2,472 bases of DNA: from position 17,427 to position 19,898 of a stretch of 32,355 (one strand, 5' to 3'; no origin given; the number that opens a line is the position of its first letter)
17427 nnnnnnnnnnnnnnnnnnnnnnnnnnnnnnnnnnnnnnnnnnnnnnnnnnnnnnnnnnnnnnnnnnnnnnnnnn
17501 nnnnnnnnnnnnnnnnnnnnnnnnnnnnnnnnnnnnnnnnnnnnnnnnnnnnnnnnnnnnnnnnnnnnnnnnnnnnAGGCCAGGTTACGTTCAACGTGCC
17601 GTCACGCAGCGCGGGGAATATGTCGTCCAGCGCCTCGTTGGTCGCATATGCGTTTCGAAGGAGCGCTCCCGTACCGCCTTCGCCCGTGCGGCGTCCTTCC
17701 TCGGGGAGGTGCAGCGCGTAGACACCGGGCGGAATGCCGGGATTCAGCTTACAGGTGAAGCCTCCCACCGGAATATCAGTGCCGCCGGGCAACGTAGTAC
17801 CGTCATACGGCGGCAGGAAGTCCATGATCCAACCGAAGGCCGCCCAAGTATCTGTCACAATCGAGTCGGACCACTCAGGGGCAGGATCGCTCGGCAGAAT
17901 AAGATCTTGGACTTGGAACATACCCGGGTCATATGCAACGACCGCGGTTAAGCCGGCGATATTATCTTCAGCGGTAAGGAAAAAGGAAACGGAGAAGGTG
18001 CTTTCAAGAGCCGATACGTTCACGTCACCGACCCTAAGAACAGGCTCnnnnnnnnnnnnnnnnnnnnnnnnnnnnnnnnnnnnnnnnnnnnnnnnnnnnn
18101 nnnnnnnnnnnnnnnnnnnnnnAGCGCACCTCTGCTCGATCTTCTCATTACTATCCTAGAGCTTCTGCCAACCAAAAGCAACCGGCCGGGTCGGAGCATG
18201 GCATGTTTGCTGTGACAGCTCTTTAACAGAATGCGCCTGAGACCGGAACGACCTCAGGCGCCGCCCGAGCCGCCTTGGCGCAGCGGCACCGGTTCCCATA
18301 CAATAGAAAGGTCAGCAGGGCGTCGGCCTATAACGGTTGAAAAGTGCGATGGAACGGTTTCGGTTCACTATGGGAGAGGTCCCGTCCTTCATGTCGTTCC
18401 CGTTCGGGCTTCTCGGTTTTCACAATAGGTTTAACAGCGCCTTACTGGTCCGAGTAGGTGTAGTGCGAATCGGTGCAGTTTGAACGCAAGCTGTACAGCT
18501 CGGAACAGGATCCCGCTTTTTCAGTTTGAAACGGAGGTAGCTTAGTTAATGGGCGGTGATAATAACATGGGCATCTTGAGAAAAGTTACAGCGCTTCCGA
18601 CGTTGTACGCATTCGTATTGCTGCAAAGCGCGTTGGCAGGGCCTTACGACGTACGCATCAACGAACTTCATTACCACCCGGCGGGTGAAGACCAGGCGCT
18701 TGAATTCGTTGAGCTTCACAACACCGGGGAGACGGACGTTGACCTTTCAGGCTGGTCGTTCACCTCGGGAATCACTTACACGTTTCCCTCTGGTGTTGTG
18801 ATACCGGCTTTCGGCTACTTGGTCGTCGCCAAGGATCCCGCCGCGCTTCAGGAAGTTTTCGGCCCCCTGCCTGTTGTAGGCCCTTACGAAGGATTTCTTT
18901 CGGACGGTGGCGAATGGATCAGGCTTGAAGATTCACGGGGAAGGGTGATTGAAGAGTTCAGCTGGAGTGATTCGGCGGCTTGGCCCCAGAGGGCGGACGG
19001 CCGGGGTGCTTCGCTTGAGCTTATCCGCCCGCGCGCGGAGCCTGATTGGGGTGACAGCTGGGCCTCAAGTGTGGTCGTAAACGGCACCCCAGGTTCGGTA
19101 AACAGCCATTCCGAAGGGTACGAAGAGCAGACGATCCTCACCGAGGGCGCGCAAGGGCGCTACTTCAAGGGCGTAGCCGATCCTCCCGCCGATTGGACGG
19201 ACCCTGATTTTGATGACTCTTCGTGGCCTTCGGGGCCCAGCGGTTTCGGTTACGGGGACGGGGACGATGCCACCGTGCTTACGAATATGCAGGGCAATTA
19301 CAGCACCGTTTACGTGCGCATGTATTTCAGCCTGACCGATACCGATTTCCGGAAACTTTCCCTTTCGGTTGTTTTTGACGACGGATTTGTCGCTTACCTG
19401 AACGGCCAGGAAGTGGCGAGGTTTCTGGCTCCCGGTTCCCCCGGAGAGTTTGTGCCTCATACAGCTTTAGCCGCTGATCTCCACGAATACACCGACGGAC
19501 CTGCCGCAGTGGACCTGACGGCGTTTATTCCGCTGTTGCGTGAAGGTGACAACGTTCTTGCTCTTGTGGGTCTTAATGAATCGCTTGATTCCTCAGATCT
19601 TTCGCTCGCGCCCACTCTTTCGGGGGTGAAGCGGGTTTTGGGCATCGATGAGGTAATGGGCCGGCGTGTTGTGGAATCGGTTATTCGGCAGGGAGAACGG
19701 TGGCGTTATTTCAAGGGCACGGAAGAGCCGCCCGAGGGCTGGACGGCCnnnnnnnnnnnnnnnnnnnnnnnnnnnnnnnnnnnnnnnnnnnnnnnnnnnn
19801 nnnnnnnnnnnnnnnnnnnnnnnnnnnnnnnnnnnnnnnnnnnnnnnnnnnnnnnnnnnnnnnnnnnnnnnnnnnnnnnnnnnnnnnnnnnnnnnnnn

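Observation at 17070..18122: One small protein carries both the cohesin-like and the dockerin-like module: a possible self-polymerising connector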

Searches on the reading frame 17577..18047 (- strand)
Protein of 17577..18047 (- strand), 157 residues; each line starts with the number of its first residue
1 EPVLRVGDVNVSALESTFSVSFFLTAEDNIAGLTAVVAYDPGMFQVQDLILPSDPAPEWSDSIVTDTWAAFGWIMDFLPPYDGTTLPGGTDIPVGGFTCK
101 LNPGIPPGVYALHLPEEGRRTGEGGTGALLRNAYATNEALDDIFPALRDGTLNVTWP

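Call 12: find_homologous_proteins(query=window:17577-18047:-, max_evalue=0.001)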
Query window:17577-18047:-: 125 candidates shared short words with the query, none scored E <= 0.001.

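Call 21: search_protein_representatives(protein=window:17577-18047:-)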
Query: 157 residues. Proteins with E-value up to 0.001 (for the whole library): 23; up to 1e-10: 5; up to 1e-30: 1. The best 23 are listed.
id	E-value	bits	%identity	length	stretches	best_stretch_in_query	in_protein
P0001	5.4e-101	351.8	99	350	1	1-157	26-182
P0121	4.8e-23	98.2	38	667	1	4-156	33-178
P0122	3.2e-22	95.5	42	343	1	4-155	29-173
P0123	3.8e-15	72.5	38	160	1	4-115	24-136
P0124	2.4e-12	63.4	30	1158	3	5-113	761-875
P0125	5.2e-09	52.5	36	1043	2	17-97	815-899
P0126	6.5e-09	52.2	28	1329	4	4-116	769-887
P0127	4.8e-08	49.3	31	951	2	4-112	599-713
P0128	5.3e-08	49.2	34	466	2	20-115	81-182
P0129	2.6e-06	43.7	35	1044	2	23-114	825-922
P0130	9.2e-06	41.9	31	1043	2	28-119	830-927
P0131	1.1e-05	41.6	34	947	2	24-92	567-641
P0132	1.5e-05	41.2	29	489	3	30-101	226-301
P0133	1.6e-05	41.1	34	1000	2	4-154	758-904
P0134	3.7e-05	40.0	29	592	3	71-119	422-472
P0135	4.0e-05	39.8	32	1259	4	70-136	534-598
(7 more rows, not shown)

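Call 22: search_protein_families(library=pfam, proteins=[P0121, P0122, P0123, P0124, P0125, P0126, P0127, P0128, P0132, P0135], max_evalue=0.01)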
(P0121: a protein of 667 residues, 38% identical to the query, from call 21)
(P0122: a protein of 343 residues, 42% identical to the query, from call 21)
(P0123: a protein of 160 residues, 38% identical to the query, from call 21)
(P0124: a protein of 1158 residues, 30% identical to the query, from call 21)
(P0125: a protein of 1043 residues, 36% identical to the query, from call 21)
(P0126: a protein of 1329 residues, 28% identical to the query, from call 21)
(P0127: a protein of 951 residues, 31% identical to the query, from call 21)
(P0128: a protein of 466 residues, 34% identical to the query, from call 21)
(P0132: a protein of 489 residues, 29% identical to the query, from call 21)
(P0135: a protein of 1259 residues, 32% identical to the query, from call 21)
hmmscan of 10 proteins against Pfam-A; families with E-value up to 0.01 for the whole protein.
P0121 (667 aa): 3 families
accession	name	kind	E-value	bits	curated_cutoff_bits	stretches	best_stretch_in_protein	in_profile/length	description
PF01833.30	TIG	-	1.3e-15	57.6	20.9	2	263-324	1-67/84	IPT/TIG domain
PF00404.24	Dockerin_1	-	0.00077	20.1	22.9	1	586-634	2-52/57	Dockerin type I domain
PF20144.5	TIG_SUH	-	0.0066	17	24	0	263-315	2-55/94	TIG domain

P0122 (343 aa): 1 family
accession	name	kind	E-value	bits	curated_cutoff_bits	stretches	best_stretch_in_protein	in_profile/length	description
PF00404.24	Dockerin_1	-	3.2e-05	24.5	22.9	1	258-310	2-56/57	Dockerin type I domain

P0123 (160 aa): 0 families

P0124 (1158 aa): 5 families
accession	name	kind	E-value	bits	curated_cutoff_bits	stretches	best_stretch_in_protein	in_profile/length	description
PF13517.12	FG-GAP_3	-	2.1e-28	99.2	26.9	3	517-578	1-61/61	FG-GAP-like repeat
PF13205.12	Big_5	-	2.6e-20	73.5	23.6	2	30-130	4-104/105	Bacterial Ig-like domain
PF01839.29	FG-GAP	-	1.4e-15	57.2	22.1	1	562-583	4-25/37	FG-GAP repeat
PF00963.24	Cohesin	-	1.8e-05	25.4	24.1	0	764-883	4-121/139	Cohesin domain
PF00404.24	Dockerin_1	-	0.0059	17.2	22.9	1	1077-1122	2-48/57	Dockerin type I domain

P0125 (1043 aa): 7 families
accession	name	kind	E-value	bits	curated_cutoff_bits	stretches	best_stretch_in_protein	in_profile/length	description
PF13205.12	Big_5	-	4.8e-29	101.6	23.6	2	34-133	5-104/105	Bacterial Ig-like domain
PF13517.12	FG-GAP_3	-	1.8e-24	86.6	26.9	3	442-503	1-60/61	FG-GAP-like repeat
PF01839.29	FG-GAP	-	4.2e-18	65.2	22.1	2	596-617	4-25/37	FG-GAP repeat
PF00404.24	Dockerin_1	-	4.9e-05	23.9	22.9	1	959-1007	2-51/57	Dockerin type I domain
PF00963.24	Cohesin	-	8.7e-05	23.2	24.1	1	802-848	2-50/139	Cohesin domain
PF12256.14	TcdB_toxin_midN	-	0.0002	21.1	24.8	0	433-459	25-51/181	Insecticide toxin TcdB middle/N-terminal region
PF16743.10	PliI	-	0.0021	18.2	27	0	482-505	55-78/123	Periplasmic lysozyme inhibitor of I-type lysozyme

P0126 (1329 aa): 7 families
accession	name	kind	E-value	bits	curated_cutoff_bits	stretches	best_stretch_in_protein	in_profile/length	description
PF13517.12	FG-GAP_3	-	6.8e-28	97.5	26.9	4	283-343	1-61/61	FG-GAP-like repeat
PF13205.12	Big_5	-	1.3e-22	80.9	23.6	2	35-133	5-103/105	Bacterial Ig-like domain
PF00963.24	Cohesin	-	9.8e-06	26.3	24.1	0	1022-1051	92-121/139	Cohesin domain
PF01839.29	FG-GAP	-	1.6e-05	25.1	22.1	1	572-592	4-24/37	FG-GAP repeat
PF04234.18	CopC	-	0.0017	19.8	23.3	0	36-97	3-45/92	CopC domain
PF01835.25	MG2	-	0.0025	18.6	32.8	0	1023-1046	59-82/96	MG2 domain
PF15418.12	DUF4625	-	0.0041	17.8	27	0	1172-1200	84-112/131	Domain of unknown function (DUF4625)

P0127 (951 aa): 5 families
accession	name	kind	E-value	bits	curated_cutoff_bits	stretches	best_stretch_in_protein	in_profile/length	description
PF13517.12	FG-GAP_3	-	1.4e-28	99.7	26.9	4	268-327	1-60/61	FG-GAP-like repeat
PF13205.12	Big_5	-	2e-19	70.7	23.6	2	25-125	4-104/105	Bacterial Ig-like domain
PF01839.29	FG-GAP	-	2.4e-09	37.3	22.1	1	558-579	4-25/37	FG-GAP repeat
PF00963.24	Cohesin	-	3.6e-05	24.4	24.1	1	598-729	2-128/139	Cohesin domain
PF16743.10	PliI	-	0.0093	16.1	27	0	225-280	24-78/123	Periplasmic lysozyme inhibitor of I-type lysozyme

P0128 (466 aa): 2 families
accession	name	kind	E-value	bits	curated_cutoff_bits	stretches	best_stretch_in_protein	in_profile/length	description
PF00404.24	Dockerin_1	-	0.00016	22.2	22.9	1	384-437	2-56/57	Dockerin type I domain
PF01835.25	MG2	-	0.0018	19.1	32.8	0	2-23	62-83/96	MG2 domain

P0132 (489 aa): 0 families

P0135 (1259 aa): 1 family
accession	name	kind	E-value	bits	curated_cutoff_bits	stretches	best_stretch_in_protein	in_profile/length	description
PF00404.24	Dockerin_1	-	9.5e-05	23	22.9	1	1170-1221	2-51/57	Dockerin type I domain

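Call 27: search_solved_structures(query=A2, max_evalue=10, show_alignments=3)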
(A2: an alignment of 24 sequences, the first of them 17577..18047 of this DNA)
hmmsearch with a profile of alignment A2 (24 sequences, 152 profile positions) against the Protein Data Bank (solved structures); distinct sequences matched with E-value up to 10: 14.
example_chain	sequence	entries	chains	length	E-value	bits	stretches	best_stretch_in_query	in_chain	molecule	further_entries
3ul4_A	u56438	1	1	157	0.00043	23.3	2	4-73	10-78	Cellulosome-anchoring protein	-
1aoh_A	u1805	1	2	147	0.0012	21.9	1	3-50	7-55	Cellulosomal-scaffolding protein A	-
6kgc_A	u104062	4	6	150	0.021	17.8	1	3-151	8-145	Probably cellulosomal scaffolding protein, secreted cellulose-binding and cohesin domain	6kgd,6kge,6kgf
6kg8_A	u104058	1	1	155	0.024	17.7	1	3-151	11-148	Probably cellulosomal scaffolding protein, secreted cellulose-binding and cohesin domain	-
5g5d_A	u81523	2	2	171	0.026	17.6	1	4-48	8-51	CELLULOSOME ANCHORING PROTEIN COHESIN REGION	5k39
5lxv_A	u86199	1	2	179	0.03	17.3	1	3-56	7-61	Scaffoldin C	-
3l8q_A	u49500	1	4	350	0.031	17.3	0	14-47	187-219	Cellulosomal scaffoldin adaptor protein B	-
3kcp_A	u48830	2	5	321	0.056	16.5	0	3-50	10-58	Cellulosomal-scaffolding protein A | Cellulosome anchoring protein cohesin region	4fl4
4uyp_A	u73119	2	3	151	0.06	16.4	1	4-114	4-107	Cellulosomal scaffoldin anchoring protein C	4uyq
4ot9_A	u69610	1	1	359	0.11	15.5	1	99-141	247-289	Nuclear factor NF-kappa-B p100 subunit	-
5m2s_A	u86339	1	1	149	0.24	14.4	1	6-55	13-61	Putative cellulosomal scaffoldin protein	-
4u3s_A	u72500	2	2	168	0.87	12.6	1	7-48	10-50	Cellulosomal scaffoldin adaptor protein B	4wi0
5e62_B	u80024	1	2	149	2.1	11.4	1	22-63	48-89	Hemagglutinin-esterase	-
5e5w_B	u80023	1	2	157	2.3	11.2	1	22-63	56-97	Hemagglutinin-esterase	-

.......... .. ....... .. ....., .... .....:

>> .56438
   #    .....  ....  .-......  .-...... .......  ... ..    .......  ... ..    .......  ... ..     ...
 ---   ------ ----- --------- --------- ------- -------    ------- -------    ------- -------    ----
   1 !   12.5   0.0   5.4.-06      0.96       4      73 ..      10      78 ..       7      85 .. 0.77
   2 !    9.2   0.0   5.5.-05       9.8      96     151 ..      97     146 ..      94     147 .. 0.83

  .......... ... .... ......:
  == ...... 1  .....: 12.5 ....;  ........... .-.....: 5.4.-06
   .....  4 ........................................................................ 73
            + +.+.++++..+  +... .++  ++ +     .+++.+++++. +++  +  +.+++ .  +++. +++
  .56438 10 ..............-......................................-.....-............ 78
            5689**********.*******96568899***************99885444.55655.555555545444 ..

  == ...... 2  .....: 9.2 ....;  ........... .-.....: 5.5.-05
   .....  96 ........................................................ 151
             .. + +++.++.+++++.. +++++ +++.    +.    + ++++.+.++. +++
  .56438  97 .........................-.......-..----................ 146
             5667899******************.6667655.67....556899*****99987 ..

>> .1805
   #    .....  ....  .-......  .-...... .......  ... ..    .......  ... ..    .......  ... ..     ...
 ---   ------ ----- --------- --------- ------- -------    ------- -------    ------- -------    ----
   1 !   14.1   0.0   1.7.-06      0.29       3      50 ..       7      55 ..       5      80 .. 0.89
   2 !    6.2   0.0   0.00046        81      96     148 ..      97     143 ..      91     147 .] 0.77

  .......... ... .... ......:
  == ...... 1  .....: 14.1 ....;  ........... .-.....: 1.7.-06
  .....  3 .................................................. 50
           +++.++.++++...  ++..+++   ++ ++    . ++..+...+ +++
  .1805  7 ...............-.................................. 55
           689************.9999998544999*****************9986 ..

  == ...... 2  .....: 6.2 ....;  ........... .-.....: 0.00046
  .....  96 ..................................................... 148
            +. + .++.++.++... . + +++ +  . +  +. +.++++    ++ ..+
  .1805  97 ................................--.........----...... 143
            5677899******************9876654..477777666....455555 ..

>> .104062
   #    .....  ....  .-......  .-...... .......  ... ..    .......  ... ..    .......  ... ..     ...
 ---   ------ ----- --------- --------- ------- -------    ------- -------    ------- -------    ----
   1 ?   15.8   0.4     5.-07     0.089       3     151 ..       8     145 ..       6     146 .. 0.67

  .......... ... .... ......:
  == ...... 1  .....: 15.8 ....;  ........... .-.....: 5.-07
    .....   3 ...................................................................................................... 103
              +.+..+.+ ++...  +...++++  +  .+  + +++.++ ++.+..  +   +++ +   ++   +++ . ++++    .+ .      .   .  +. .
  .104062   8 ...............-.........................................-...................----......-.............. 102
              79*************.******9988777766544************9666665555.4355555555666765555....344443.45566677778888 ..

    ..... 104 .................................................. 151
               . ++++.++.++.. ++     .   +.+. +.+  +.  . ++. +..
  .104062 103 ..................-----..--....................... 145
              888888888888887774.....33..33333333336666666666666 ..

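Call 37: find_related_loci(query=A3, collection=genome_contigs, flank=10000)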
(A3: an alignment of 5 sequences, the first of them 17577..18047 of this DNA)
Query A3 (157 aa) in genome_contigs; peptide patterns used: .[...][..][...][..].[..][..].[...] (x = any residue, [..] = any of these).
5 stretches matched a pattern, but none encodes a relative of the query by tblastn (E <= 1e-3).

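Call 38: find_related_loci(query=A3, collection=metagenome_contigs, flank=10000)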
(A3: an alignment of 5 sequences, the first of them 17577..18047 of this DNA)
Query A3 (157 aa) in metagenome_contigs; peptide patterns used: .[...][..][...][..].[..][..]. (x = any residue, [..] = any of these).
47 stretches matched a pattern, but none encodes a relative of the query by tblastn (E <= 1e-3).

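Call 40: find_encoding_contigs(protein=P0122, flank=10000)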
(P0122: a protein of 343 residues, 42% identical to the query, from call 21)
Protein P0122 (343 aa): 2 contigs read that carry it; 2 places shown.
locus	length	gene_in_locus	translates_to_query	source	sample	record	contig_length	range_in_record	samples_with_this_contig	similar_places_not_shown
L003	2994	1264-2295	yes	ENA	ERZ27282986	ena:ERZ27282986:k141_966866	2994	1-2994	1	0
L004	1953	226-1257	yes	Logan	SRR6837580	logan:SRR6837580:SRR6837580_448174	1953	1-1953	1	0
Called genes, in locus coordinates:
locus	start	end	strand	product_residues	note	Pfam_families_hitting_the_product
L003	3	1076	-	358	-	?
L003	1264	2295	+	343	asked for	-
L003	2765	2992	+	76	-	?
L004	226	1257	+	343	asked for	-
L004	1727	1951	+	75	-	?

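Call 41: find_encoding_contigs(protein=P0121, flank=10000)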
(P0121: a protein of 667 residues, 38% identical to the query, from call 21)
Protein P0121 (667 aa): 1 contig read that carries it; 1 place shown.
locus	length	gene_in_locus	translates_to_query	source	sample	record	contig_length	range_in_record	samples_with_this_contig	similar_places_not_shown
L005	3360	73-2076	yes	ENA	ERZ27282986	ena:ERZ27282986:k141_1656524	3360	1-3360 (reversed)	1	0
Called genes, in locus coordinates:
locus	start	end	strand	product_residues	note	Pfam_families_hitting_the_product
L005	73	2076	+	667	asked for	PF01833:TIG (faint)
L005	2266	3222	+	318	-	PF16231:DUF4890 (weak)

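Call 42: search_protein_families(library=pfam, proteins=[L003:3-1076:-, L003:2765-2992:+, L005:2266-3222:+], max_evalue=0.01)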
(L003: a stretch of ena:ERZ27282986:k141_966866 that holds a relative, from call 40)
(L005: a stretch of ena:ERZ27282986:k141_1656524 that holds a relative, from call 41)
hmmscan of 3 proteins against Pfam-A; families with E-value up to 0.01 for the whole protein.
L003:3-1076:- (358 aa): 0 families

L003:2765-2992:+ (76 aa): 0 families

L005:2266-3222:+ (318 aa): 1 family
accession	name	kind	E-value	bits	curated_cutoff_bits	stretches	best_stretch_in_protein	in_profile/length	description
PF16231.10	DUF4890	-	0.00021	22.2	29.7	1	152-260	17-109/109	Domain of unknown function (DUF4890)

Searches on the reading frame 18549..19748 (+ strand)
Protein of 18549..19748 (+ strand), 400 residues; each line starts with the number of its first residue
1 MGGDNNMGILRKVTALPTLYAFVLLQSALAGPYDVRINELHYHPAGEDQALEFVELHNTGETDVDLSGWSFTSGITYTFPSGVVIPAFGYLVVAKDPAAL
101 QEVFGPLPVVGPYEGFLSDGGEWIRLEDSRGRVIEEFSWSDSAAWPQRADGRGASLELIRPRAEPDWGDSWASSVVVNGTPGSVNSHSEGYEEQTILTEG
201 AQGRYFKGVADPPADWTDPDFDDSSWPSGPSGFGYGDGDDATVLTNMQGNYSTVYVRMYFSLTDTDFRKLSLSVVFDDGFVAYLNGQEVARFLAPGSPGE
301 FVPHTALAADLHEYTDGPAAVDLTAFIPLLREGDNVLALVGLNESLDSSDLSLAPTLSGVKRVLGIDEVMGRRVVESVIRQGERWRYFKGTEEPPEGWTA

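Call 74: find_related_loci(query=window:18549-19748:+, collection=genome_contigs, flank=10000)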
Query window:18549-19748:+ (400 aa) in genome_contigs; peptide patterns used: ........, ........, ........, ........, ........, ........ (x = any residue, [..] = any of these).
494 stretches matched a pattern; 448 encode a relative of the query (tblastn E <= 1e-3); the best 80 are kept; 80 distinct loci.
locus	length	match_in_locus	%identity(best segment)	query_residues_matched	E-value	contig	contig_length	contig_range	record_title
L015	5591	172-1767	40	5-399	3e-87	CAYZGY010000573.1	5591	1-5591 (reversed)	MAG TPA_asm: uncultured Planctomycetia bacterium isolate binchicken_co141_54 genome assembly, contig: NODE_49161_length_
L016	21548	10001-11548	40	21-398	5e-82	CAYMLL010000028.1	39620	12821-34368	MAG TPA_asm: uncultured Planctomycetia bacterium isolate binchicken_co141_357 genome assembly, contig: NODE_4433_length_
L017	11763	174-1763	41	20-400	1e-70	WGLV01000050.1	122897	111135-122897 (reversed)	MAG: bacterium isolate RI_285 c_000000154832, whole genome shotgun sequence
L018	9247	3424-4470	42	19-364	3e-70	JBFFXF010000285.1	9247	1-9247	MAG: Planctomycetota bacterium isolate Mix_sand01.2020.11.D.10 k141_560633_length_9247_cov_13.0002, whole genome shotgun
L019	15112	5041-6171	40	9-382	6e-69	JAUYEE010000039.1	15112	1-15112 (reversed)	MAG: bacterium isolate C20_metabat.bin.94 C20_k141_288243, whole genome shotgun sequence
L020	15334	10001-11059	39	33-378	7e-68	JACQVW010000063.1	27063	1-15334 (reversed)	MAG: Planctomycetota bacterium isolate NC_groundwater_1473_Ag_S-0.65um_71_22 S_p65_S5_coassembly_k141_446272, whole geno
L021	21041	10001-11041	40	19-400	3e-65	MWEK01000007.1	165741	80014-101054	MAG: Planctomycetes bacterium ADurb.Bin069 BWX69_contig000007, whole genome shotgun sequence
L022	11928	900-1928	39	22-364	9e-63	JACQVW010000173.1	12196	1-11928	MAG: Planctomycetota bacterium isolate NC_groundwater_1473_Ag_S-0.65um_71_22 S_p65_S5_coassembly_k141_968517, whole geno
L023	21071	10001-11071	38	16-357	1e-61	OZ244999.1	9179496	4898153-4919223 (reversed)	MAG: Planctomycetota bacterium isolate 5a0c312b-e6f1-480a-aa4e-ac94299b485f genome assembly, chromosome: 1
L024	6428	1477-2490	40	24-357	1e-57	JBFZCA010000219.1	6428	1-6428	MAG: Planctomycetota bacterium isolate PPR_0510 k121_33418, whole genome shotgun sequence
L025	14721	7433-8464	39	18-361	3e-57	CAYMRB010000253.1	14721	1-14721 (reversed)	MAG TPA_asm: uncultured Planctomycetia bacterium isolate SRP077602_co5_567 genome assembly, contig: NODE_18785_length_14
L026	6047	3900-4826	39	35-353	4e-56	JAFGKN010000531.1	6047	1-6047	MAG: Planctomycetota bacterium isolate Zod_Metabat.340 k87_5620002, whole genome shotgun sequence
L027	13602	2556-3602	38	15-357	2e-55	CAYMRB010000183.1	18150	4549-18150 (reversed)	MAG TPA_asm: uncultured Planctomycetia bacterium isolate SRP077602_co5_567 genome assembly, contig: NODE_14723_length_18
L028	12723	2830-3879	41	27-357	9e-54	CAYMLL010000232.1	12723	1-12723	MAG TPA_asm: uncultured Planctomycetia bacterium isolate binchicken_co141_357 genome assembly, contig: NODE_19930_length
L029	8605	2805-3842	38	35-357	2e-52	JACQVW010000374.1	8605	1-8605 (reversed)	MAG: Planctomycetota bacterium isolate NC_groundwater_1473_Ag_S-0.65um_71_22 S_p65_S5_coassembly_k141_2155562, whole gen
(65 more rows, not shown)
